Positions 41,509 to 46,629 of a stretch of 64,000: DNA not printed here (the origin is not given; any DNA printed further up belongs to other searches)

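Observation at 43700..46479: PglW-like NERD-pseudokinase-kinase front end on an Upf1-like helicase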

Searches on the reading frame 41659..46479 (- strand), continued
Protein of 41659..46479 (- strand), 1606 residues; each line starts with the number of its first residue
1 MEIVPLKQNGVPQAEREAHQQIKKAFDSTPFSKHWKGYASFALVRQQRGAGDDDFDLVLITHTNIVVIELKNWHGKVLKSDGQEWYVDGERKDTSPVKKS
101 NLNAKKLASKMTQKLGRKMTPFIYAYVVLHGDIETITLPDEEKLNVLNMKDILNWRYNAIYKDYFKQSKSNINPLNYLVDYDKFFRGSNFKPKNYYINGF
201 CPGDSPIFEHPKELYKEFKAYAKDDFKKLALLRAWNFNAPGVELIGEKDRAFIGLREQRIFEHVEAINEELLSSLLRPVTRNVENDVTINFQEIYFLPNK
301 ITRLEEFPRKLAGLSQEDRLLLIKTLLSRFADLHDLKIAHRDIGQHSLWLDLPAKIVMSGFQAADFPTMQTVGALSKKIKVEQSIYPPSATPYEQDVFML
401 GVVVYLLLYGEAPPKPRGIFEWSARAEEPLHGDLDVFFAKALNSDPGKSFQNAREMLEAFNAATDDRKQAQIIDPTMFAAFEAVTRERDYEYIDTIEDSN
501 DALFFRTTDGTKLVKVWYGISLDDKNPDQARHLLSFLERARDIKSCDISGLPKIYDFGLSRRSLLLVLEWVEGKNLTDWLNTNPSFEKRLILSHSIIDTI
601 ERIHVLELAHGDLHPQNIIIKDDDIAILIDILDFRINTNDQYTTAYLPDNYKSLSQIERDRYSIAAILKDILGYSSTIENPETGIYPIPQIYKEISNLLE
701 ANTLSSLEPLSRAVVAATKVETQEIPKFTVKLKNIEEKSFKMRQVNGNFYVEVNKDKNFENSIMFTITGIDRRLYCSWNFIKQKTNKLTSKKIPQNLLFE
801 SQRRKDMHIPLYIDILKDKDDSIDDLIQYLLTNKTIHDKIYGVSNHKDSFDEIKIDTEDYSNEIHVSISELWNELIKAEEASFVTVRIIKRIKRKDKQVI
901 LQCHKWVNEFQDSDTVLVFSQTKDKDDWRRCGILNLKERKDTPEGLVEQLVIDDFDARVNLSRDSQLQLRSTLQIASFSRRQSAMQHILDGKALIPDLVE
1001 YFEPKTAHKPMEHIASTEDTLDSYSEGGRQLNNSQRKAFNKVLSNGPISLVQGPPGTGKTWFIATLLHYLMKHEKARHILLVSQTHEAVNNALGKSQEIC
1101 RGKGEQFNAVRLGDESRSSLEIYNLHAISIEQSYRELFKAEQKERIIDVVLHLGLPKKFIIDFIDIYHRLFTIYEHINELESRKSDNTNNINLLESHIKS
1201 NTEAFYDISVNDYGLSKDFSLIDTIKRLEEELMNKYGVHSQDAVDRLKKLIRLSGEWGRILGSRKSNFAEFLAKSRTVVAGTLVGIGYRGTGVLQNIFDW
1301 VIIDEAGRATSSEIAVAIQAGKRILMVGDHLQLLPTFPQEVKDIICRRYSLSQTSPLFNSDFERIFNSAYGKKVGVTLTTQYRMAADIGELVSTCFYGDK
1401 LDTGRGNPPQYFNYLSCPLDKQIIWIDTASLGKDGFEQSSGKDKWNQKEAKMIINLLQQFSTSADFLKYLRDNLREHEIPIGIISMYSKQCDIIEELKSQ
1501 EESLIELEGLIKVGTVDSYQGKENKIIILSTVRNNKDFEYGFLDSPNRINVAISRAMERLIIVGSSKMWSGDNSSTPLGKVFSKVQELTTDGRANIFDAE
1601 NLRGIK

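Call 46: get_annotated_region(hit=H18, flank=5000)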
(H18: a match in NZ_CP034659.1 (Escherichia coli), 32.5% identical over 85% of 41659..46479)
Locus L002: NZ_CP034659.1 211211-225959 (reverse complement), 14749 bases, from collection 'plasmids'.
description: Escherichia coli strain ATCC 98082 plasmid unnamed, complete sequence
organism: Escherichia coli (NCBI taxid 562)
taxonomy: Bacteria; Pseudomonadota; Gammaproteobacteria; Enterobacterales; Enterobacteriaceae; Escherichia; Escherichia coli
host: -; source: cell culture; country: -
typing (MOB-suite, as given by PLSDB): conjugative; replicon IncHI1B,IncY,rep_cluster_1304; relaxase MOBH; mating-pair formation MPF_F
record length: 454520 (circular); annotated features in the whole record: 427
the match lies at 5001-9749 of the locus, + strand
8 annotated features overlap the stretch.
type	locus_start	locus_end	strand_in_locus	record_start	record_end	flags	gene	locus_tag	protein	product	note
CDS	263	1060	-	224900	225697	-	istB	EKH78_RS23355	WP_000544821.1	IS21-like element IS21 family helper ATPase IstB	-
CDS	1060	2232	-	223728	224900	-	istA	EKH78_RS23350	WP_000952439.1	IS21-like element IS21 family transposase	-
CDS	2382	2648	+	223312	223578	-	-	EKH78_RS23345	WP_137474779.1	hypothetical protein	-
CDS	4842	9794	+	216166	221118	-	-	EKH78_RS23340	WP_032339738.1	AAA domain-containing protein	-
CDS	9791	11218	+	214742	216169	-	-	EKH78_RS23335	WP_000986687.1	hypothetical protein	-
CDS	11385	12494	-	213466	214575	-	-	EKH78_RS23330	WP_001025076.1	hypothetical protein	-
CDS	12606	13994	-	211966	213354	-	-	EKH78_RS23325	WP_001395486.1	TnsD family Tn7-like transposition protein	-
CDS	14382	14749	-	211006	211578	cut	-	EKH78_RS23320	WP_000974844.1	toll/interleukin-1 receptor domain-containing protein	GO:0007165 - signal transduction [Evidence IEA]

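Call 47: get_annotated_region(hit=H1, flank=5000)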
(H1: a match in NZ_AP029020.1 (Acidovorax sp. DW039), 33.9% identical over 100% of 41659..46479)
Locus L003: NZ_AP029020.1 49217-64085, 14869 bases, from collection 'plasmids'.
description: Acidovorax sp. DW039 plasmid pACDW039_1, complete sequence
organism: Acidovorax sp. DW039 (NCBI taxid 3095606)
taxonomy: Bacteria; Pseudomonadota; Betaproteobacteria; Burkholderiales; Comamonadaceae; Acidovorax; Acidovorax sp. DW039
host: -; source: Lemna minor; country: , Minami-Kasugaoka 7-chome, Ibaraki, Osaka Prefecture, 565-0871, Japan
typing (MOB-suite, as given by PLSDB): mobilizable; relaxase MOBP,MOBP
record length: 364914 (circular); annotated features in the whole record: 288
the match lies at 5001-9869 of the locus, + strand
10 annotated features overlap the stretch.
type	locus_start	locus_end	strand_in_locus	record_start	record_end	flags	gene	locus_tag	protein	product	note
CDS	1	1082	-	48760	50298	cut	-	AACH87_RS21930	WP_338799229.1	IS3 family transposase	-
CDS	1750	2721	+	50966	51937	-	-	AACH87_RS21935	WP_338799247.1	IPTL-CTERM sorting domain-containing protein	-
CDS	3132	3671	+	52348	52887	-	-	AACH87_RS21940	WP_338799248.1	hypothetical protein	-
CDS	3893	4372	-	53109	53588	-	-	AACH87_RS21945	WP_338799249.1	hypothetical protein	-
CDS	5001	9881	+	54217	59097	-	-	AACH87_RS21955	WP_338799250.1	AAA domain-containing protein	-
CDS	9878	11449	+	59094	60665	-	-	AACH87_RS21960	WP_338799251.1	hypothetical protein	-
CDS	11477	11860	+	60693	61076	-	-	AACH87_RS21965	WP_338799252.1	hypothetical protein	-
CDS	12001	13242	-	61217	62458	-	-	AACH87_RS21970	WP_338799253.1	FAD-dependent monooxygenase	-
CDS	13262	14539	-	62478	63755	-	-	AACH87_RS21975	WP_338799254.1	MFS transporter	GO:0055085 - transmembrane transport [Evidence IEA]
CDS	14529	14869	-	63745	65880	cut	-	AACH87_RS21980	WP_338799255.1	TonB-dependent receptor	-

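Call 48: get_annotated_region(hit=H8, flank=5000)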
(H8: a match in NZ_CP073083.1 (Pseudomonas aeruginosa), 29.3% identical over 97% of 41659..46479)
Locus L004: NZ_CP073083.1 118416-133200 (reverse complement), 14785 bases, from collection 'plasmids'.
description: Pseudomonas aeruginosa strain WTJH17 plasmid pWTJH17, complete sequence
organism: Pseudomonas aeruginosa (NCBI taxid 287)
taxonomy: Bacteria; Pseudomonadota; Gammaproteobacteria; Pseudomonadales; Pseudomonadaceae; Pseudomonas; Pseudomonas aeruginosa
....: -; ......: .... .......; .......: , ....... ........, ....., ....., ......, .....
typing (MOB-suite, as given by PLSDB): non-mobilizable; replicon rep_cluster_1115; mating-pair formation MPF_I
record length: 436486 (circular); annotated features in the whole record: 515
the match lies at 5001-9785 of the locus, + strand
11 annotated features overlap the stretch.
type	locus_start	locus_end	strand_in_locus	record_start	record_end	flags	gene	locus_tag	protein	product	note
CDS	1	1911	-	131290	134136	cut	-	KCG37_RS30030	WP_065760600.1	TrlF family AAA-like ATPase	-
CDS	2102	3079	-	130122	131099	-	-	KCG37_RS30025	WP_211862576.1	hypothetical protein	-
CDS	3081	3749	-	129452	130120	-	-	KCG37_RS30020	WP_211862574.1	TauD/TfdA family dioxygenase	-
CDS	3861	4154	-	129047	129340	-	-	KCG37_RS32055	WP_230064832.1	hypothetical protein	-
CDS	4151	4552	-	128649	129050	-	-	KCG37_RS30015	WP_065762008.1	hypothetical protein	-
CDS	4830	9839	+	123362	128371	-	-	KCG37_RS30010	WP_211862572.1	AAA domain-containing protein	-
CDS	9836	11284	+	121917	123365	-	-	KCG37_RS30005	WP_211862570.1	hypothetical protein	-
CDS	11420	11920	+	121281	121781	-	-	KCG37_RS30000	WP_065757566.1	hypothetical protein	-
CDS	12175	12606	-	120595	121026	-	-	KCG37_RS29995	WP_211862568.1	TetR family transcriptional regulator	-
CDS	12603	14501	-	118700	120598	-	-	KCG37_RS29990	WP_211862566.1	integrase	-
CDS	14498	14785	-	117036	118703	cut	-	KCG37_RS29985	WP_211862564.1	hypothetical protein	-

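Call 49: search_protein_families(library=padloc, proteins=[L002:9791-11218:+, L003:9878-11449:+, L004:9836-11284:+, L002:4842-9794:+, L004:4830-9839:+], max_evalue=0.00001)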
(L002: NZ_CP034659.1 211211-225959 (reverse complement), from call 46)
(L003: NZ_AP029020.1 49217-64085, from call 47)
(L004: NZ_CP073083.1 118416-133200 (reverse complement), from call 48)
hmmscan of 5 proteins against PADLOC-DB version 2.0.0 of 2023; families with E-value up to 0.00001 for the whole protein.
L002:9791-11218:+ (475 aa): 2 families
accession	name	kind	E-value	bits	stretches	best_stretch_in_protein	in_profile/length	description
PDLC03923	MkoB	-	5.1e-146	485.2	1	2-473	3-453/454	-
PDLC03922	MkoB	-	2.7e-11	41.4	1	12-233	6-236/610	-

L003:9878-11449:+ (523 aa): 2 families
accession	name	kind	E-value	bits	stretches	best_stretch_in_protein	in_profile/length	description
PDLC03923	MkoB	-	1.7e-122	407.7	1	11-475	6-441/454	-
PDLC03922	MkoB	-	1.7e-08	32.2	1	18-255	6-250/610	-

L004:9836-11284:+ (482 aa): 2 families
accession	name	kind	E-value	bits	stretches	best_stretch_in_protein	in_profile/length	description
PDLC03923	MkoB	-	4.5e-89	297.5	1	7-471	9-451/454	-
PDLC03922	MkoB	-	8.2e-13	46.5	1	14-270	9-257/610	-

L002:4842-9794:+ (1650 aa): 24 families
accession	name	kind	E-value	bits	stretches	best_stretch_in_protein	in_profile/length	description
PDLC03921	MkoA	-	0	2170.4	1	1-1646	5-1603/1607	-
PDLC03920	MkoA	-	1.5e-130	435.4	2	552-1633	51-1101/1112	-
PDLC03924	MkoC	-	2.1e-36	123.5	2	1335-1633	669-967/1136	-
PDLC02512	PglW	-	2.8e-24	83.1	1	53-445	33-436/1403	PglW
PDLC04059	PD-T4-6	-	4.2e-12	43.9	1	555-651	52-155/433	-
PDLC04140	mad8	-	7.9e-12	43.3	1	1061-1364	7-217/314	mads_8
PDLC04056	PD-T4-6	-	2.4e-10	38.1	1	581-651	78-150/415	-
PDLC04047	PD-T4-6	-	2.8e-10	37.8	0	328-437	102-209/327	-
PDLC04053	PD-T4-6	-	2e-09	35.3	0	580-650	78-154/311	-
PDLC04044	PD-T4-6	-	2e-09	35.1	1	556-650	84-182/372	-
PDLC04049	PD-T4-6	-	9.6e-09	32.5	1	582-650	85-159/442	-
PDLC05066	PDC-S68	-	1.3e-08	31.3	0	992-1135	507-644/1202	-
PDLC04058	PD-T4-6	-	2.2e-08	31.6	1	582-650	86-159/460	-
PDLC04042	PD-T4-6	-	2.4e-08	32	0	581-644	79-147/292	-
PDLC04046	PD-T4-6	-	4.4e-08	30.7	1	582-642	87-152/427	-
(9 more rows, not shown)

L004:4830-9839:+ (1669 aa): 17 families
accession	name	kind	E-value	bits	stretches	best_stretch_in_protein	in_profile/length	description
PDLC03921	MkoA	-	0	1856.8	1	1-1665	1-1601/1607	-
PDLC03920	MkoA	-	8.7e-134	446.1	2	950-1656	496-1103/1112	-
PDLC02512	PglW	-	1.8e-31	107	1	57-495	33-488/1403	PglW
PDLC03924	MkoC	-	6.3e-31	105.3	1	1501-1654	822-968/1136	-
PDLC04042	PD-T4-6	-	2.7e-11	41.7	0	596-654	82-144/292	-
PDLC04047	PD-T4-6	-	2.7e-11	41.2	1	327-497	98-273/327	-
PDLC04045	PD-T4-6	-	7.8e-10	36.2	0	353-496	151-298/350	-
PDLC05009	PDC-S37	-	4.3e-09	32.7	1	1349-1420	931-1002/1550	-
PDLC02895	DpdJ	-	1.1e-08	30.5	1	1355-1633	192-456/2112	DpdJ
PDLC04044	PD-T4-6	-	2.3e-08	31.5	0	336-496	133-292/372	-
PDLC04053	PD-T4-6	-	7.7e-08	30.1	0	590-657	75-148/311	-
PDLC04140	mad8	-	8.2e-07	26.8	1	1096-1371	24-207/314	mads_8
PDLC04059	PD-T4-6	-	1.3e-06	25.8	0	599-667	87-154/433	-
PDLC04048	PD-T4-6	-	1.5e-06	25.9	0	616-653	108-145/354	-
PDLC04054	PD-T4-6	-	3.3e-06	24.7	0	593-653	81-145/347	-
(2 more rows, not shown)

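Call 50: search_protein_families(library=pfam, proteins=[L002:9791-11218:+, L003:9878-11449:+, L004:9836-11284:+], max_evalue=1)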
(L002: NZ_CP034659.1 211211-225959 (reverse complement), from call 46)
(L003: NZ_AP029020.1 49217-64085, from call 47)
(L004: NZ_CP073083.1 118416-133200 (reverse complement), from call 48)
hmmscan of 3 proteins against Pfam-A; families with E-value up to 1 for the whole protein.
L002:9791-11218:+ (475 aa): 1 family
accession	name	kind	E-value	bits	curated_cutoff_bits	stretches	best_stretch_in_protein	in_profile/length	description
PF24409.1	wHTH-PRTase_assc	-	0.018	15.5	27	1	40-88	3-49/83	wHTH-PRTase associated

L003:9878-11449:+ (523 aa): 2 families
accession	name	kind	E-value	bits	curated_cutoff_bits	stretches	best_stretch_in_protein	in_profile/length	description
PF25426.1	AAA_lid_BCS1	-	0.031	14.7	27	1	43-77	22-56/60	Mitochondrial chaperone BCS1-like, ATPase lid domain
PF11834.13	KHA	-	0.21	12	29.6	1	161-191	33-63/67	KHA, dimerisation domain of potassium ion channel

L004:9836-11284:+ (482 aa): 2 families
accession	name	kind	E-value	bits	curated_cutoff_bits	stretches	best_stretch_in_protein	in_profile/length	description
PF06969.22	HemN_C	-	0.013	15.9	24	1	39-92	12-65/67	HemN C-terminal domain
PF18599.6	LCIB_C_CA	-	0.12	12.1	25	1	330-359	92-121/223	Limiting CO2-inducible proteins B/C beta carbonyic anhydrases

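Call 51: get_annotated_region(hit=H12, flank=3000)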
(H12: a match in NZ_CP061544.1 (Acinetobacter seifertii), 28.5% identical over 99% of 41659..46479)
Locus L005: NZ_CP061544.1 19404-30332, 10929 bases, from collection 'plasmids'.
description: Acinetobacter seifertii strain AS80 plasmid pAS80-1, complete sequence
organism: Acinetobacter seifertii (NCBI taxid 1530123)
taxonomy: Bacteria; Pseudomonadota; Gammaproteobacteria; Moraxellales; Moraxellaceae; Acinetobacter; Acinetobacter seifertii
host: -; source: Homo sapiens,blood; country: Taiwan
typing (MOB-suite, as given by PLSDB): mobilizable; replicon rep_cluster_1072; relaxase MOBP
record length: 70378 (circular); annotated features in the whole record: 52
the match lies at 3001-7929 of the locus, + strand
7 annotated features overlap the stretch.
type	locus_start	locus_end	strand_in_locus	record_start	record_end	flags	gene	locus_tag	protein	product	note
CDS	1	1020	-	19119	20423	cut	-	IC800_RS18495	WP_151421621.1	Y-family DNA polymerase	-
CDS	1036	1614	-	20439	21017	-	umuD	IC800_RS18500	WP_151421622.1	translesion error-prone DNA polymerase V autoproteolytic subunit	-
CDS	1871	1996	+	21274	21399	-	-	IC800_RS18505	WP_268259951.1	hypothetical protein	-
CDS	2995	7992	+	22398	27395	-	-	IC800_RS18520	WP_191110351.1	AAA domain-containing protein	-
CDS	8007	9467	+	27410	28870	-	-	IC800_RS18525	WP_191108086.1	hypothetical protein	-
CDS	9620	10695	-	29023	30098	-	-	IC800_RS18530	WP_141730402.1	IS3 family transposase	-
CDS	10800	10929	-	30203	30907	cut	-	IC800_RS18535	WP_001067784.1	IS6-like element IS1006 family transposase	-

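Call 52: get_annotated_region(hit=H22, flank=3000)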
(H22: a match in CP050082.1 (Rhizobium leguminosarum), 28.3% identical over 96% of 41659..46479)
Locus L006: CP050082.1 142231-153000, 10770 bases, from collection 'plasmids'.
description: Rhizobium leguminosarum bv. trifolii strain 31B plasmid pRL31b4, complete sequence
organism: Rhizobium leguminosarum (NCBI taxid 386)
taxonomy: Bacteria; Pseudomonadota; Alphaproteobacteria; Hyphomicrobiales; Rhizobiaceae; Rhizobium; Rhizobium leguminosarum
host: -; source: Trifolium pratense; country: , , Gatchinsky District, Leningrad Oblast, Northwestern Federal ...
typing (MOB-suite, as given by PLSDB): mobilizable; relaxase MOBQ
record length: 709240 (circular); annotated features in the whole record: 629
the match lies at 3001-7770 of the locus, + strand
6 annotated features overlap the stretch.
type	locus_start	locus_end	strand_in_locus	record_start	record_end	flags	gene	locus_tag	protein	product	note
CDS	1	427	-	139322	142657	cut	-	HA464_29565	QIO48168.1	TM0106 family RecB-like putative nuclease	-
CDS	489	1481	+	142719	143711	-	-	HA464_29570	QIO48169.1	WYL domain-containing protein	-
CDS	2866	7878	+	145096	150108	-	-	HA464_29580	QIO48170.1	AAA family ATPase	-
CDS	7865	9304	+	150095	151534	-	-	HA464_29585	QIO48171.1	hypothetical protein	-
CDS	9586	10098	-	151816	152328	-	-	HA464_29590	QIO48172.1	hypothetical protein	-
CDS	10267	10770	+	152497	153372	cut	-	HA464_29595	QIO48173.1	hypothetical protein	-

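Call 53: get_annotated_region(hit=H6, flank=3000)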
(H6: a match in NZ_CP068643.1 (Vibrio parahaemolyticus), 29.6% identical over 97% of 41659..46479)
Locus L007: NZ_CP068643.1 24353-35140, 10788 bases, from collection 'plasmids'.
description: Vibrio parahaemolyticus strain VP157 plasmid pVP157-1, complete sequence
organism: Vibrio parahaemolyticus (NCBI taxid 670)
taxonomy: Bacteria; Pseudomonadota; Gammaproteobacteria; Vibrionales; Vibrionaceae; Vibrio; Vibrio parahaemolyticus
host: -; source: Penaeus vannamei; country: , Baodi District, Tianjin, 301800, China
typing (MOB-suite, as given by PLSDB): non-mobilizable; mating-pair formation MPF_F
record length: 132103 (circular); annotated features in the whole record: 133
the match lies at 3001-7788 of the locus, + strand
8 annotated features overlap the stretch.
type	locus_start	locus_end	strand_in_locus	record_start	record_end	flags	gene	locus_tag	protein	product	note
CDS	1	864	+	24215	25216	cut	yejK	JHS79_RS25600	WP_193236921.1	nucleoid-associated protein YejK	-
CDS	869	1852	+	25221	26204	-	-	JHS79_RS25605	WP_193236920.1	DUF6602 domain-containing protein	-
CDS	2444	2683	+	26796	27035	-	-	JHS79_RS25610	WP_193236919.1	helix-turn-helix domain-containing protein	-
CDS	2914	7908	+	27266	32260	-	-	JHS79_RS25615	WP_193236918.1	AAA domain-containing protein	-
CDS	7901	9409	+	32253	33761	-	-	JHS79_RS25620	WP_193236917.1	hypothetical protein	-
CDS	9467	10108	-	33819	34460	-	-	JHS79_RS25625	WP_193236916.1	recombinase family protein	GO:0006310 - DNA recombination [Evidence IEA]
CDS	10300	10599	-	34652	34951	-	-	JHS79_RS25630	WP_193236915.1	hypothetical protein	-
CDS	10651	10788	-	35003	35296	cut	-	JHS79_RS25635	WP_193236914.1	helix-turn-helix domain-containing protein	-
